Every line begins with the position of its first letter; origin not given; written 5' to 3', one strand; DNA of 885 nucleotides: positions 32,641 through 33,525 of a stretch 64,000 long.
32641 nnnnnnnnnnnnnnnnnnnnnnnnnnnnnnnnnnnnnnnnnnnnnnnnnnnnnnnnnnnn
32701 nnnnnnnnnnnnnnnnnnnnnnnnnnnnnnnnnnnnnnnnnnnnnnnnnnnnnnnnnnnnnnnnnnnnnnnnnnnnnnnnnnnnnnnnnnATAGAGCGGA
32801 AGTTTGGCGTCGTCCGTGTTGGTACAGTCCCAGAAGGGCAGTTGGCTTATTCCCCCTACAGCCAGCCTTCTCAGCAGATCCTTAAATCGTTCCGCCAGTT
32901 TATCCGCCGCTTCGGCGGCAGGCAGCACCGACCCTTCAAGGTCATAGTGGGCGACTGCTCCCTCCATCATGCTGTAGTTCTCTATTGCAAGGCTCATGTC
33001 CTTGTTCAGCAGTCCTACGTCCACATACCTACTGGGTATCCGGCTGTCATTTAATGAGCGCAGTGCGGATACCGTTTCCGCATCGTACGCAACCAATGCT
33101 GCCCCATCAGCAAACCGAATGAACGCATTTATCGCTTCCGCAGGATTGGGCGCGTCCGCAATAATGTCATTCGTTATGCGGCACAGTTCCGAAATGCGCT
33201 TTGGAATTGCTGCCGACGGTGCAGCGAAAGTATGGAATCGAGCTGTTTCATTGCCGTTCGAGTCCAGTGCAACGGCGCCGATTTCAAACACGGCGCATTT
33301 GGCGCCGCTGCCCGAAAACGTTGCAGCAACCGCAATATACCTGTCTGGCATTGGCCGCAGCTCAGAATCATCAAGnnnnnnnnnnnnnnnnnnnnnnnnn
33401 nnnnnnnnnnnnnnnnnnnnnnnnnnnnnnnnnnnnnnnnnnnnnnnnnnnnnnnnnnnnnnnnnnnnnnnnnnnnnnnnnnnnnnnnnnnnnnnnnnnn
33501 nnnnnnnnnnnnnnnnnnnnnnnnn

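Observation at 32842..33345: PolC whose built-in DEDDh proofreading exonuclease appears to have lost its catalytic residues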

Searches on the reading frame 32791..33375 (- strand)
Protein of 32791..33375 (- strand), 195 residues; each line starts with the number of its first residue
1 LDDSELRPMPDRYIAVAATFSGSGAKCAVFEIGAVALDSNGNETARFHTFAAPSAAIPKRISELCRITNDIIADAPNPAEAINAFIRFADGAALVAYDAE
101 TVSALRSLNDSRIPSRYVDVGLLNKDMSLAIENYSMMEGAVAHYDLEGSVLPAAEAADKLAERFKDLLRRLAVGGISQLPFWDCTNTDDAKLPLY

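Call 36: predict_structure(alignment_id=A2)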
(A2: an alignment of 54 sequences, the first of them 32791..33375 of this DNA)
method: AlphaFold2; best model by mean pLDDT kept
length: 195 residues; sequences in the alignment: 54
mean_pLDDT: 88.0   pTM: 0.85
mean pLDDT of the five models: 88.0, 87.2, 86.8, 86.4, 85.5
residues with pLDDT >= 90: 144; 70-90: 20; 50-70: 26; < 50: 5
segments of 3 or more residues with pLDDT < 50: 141-144
pLDDT, mean of each block of 10 residues (from residue 1): 85 98 84 98 98 92 94 96 98 96 91 95 83 54 60 97 96 95 81 52
secondary structure, 60 per line:
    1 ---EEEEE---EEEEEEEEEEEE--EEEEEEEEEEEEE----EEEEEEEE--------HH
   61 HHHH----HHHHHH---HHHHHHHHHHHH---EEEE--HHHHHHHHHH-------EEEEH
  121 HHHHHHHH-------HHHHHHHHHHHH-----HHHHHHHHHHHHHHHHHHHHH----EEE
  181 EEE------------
elements in order: E4-8 E12-23 E26-38 E43-50 H59-64 H69-74 H78-89 E93-96 H99-108 E116-119 H120-128 H136-147 H153-173 E178-183

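Call 38: fold_search(model_id=the predicted structure, library=pdb)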
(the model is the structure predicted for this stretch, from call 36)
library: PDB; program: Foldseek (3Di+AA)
matches with E <= 10: 582; with E <= 0.001: 58
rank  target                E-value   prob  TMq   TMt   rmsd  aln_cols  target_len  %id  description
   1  9qpc_A                2.0e-08  1.00  0.67  0.12   4.9       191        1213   17  DNA polymerase with inhibitor (released 2025-09-24)
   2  2ido_A                4.0e-08  1.00  0.62  0.69   5.0       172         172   23  Structure of the E. coli Pol III epsilon-Hot proofreading complex (released 2006-11-14)
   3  9qrn_A                6.5e-08  1.00  0.67  0.13   4.9       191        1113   17  DNA polymerase without DNA or inhibitor (released 2025-09-24)
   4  9ii8_A                1.3e-07  1.00  0.65  0.16   4.8       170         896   19  Crystal structure of Staphylococcus aureus DinG protein in complex with ssDNA (released 2025-06-25)
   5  8zef_A                3.1e-07  1.00  0.63  0.15   5.0       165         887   19  Crystal structure of Staphylococcus aureus DinG protein in complex with ssDNA and Ca2+ (released 2025-05-21)
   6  8h2f                  3.1e-07  1.00  0.59  0.66   5.4       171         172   23  Crystal structure of DnaQ domain in complex witn TMP of Streptococcus thermophilus strain DGCC 7710 (released 2023-09-13)
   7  2gui                  4.1e-07  1.00  0.61  0.67   5.1       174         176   21  Structure and Function of Cyclized Versions of the Proofreading Exonuclease Subunit of E. coli DNA Polymerase III (released 2007-03-13)
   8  8h18                  4.4e-07  1.00  0.59  0.66   5.4       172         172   23  Crystal structure of DnaQ domain of Streptococcus thermophilus strain DGCC 7710 (released 2023-09-13)
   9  2ido_C                5.2e-07  1.00  0.60  0.66   5.6       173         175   23  Structure of the E. coli Pol III epsilon-Hot proofreading complex (released 2006-11-14)
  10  7n8v_A                9.5e-07  1.00  0.65  0.60   5.3       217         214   12  Crystal structure of free ERI2 nuclease (released 2022-07-06)
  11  1zbh_B                1.0e-06  1.00  0.63  0.56   7.3       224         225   10  3'-end specific recognition of histone mRNA stem-loop by 3'-exonuclease (released 2006-09-26)
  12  4l8r_E                1.1e-06  1.00  0.62  0.46   5.3       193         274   11  Structure of mrna stem-loop, human stem-loop binding protein and 3'hexo ternary complex (released 2013-07-10)
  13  3cg7_A                1.6e-06  1.00  0.59  0.41   5.0       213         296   14  Crystal structure of cell-death related nuclease 4 (CRN-4) (released 2008-12-30)
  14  1w0h                  1.7e-06  1.00  0.62  0.61   5.4       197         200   12  Crystallographic structure of the nuclease domain of 3'hExo, a DEDDh family member, bound to rAMP (released 2004-09-30)
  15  4l8r_B                2.1e-06  1.00  0.62  0.45   5.5       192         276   11  Structure of mrna stem-loop, human stem-loop binding protein and 3'hexo ternary complex (released 2013-07-10)
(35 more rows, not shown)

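Call 66: search_protein_representatives(alignment_id=A2)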
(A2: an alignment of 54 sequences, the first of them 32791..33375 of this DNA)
Query: 54 sequences, 197 profile positions. Proteins with E-value up to 0.001 (for the whole library): 19676; up to 1e-10: 6214; up to 1e-30: 13. The best 150 are listed.
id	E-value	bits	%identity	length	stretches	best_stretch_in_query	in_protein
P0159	2.4e-48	181.0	-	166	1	19-183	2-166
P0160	1.3e-42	162.2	-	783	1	2-196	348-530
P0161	3.3e-38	147.8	-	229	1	1-194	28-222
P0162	1.2e-36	142.8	-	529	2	6-171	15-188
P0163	6.1e-36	140.4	-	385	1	1-147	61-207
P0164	1.2e-34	136.3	-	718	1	2-191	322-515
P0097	2.7e-34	135.1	-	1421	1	2-195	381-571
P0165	7.3e-33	130.4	-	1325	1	1-192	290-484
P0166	1.4e-32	129.5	-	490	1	10-184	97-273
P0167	1.8e-32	129.2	-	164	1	26-155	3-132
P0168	3.0e-32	128.4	-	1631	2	12-170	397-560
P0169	1.8e-31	125.9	-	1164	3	11-180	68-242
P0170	2.7e-31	125.3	-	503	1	1-130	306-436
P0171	3.0e-30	121.9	-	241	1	3-194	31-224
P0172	6.1e-30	120.9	-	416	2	5-168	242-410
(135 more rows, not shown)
